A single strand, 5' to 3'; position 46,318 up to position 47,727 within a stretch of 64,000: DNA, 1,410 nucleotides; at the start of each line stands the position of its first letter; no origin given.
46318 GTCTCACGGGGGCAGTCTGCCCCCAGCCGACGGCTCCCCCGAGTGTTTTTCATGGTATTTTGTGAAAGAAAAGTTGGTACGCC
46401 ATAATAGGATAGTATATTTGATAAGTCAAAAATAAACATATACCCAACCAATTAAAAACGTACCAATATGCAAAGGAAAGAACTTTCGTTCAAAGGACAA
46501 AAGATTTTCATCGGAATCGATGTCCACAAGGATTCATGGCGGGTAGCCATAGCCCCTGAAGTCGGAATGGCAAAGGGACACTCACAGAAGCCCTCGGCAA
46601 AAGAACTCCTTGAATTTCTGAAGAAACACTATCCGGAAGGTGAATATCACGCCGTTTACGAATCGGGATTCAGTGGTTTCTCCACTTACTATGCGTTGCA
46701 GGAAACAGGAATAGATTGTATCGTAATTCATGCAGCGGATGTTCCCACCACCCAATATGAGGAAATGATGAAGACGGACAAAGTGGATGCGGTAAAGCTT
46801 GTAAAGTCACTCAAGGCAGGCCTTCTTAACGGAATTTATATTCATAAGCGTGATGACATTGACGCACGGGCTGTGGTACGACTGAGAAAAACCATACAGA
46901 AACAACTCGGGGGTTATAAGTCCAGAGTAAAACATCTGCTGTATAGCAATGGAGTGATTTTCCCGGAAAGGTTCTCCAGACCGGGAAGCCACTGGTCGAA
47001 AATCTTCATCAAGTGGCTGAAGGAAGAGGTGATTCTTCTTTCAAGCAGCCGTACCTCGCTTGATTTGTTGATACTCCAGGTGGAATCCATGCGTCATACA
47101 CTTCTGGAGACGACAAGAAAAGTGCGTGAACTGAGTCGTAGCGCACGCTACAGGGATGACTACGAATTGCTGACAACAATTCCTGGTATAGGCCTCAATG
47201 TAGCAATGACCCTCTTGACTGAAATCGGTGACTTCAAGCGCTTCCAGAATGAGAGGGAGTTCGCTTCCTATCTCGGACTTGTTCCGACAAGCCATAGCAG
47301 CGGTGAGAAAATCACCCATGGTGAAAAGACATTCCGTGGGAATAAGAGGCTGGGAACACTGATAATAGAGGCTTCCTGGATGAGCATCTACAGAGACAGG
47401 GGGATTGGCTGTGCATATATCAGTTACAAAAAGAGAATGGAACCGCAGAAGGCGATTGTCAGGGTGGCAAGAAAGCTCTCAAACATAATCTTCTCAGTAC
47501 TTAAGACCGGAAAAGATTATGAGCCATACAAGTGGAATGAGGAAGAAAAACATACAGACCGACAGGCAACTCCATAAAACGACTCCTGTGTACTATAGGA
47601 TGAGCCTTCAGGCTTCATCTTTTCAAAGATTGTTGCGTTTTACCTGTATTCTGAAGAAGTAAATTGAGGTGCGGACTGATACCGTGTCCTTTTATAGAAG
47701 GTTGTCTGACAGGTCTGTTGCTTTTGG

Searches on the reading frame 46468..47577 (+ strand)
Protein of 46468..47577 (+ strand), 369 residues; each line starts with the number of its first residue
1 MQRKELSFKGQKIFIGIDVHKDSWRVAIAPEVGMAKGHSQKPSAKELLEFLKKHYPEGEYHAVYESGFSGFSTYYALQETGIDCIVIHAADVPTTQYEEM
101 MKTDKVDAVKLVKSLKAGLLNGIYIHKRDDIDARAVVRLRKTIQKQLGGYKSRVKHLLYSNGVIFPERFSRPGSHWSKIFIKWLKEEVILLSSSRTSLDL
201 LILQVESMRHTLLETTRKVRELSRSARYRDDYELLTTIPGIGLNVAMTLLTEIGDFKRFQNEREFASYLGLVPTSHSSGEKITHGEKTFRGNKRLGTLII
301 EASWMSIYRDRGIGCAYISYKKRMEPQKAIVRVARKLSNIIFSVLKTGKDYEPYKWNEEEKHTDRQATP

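Call 27: search_protein_families(library=pfam, proteins=[window:46468-47577:+], max_evalue=0.001)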
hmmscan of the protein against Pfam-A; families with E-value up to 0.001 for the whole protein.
window:46468-47577:+ (369 aa): 2 families
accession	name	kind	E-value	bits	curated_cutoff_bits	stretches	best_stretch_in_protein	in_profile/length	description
PF02371.22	Transposase_20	-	1.2e-21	77.3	21.3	1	233-308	2-77/87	Transposase IS116/IS110/IS902 family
PF01548.23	DEDD_Tnp_IS110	-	2.3e-09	37.6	29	1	15-158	1-150/155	Transposase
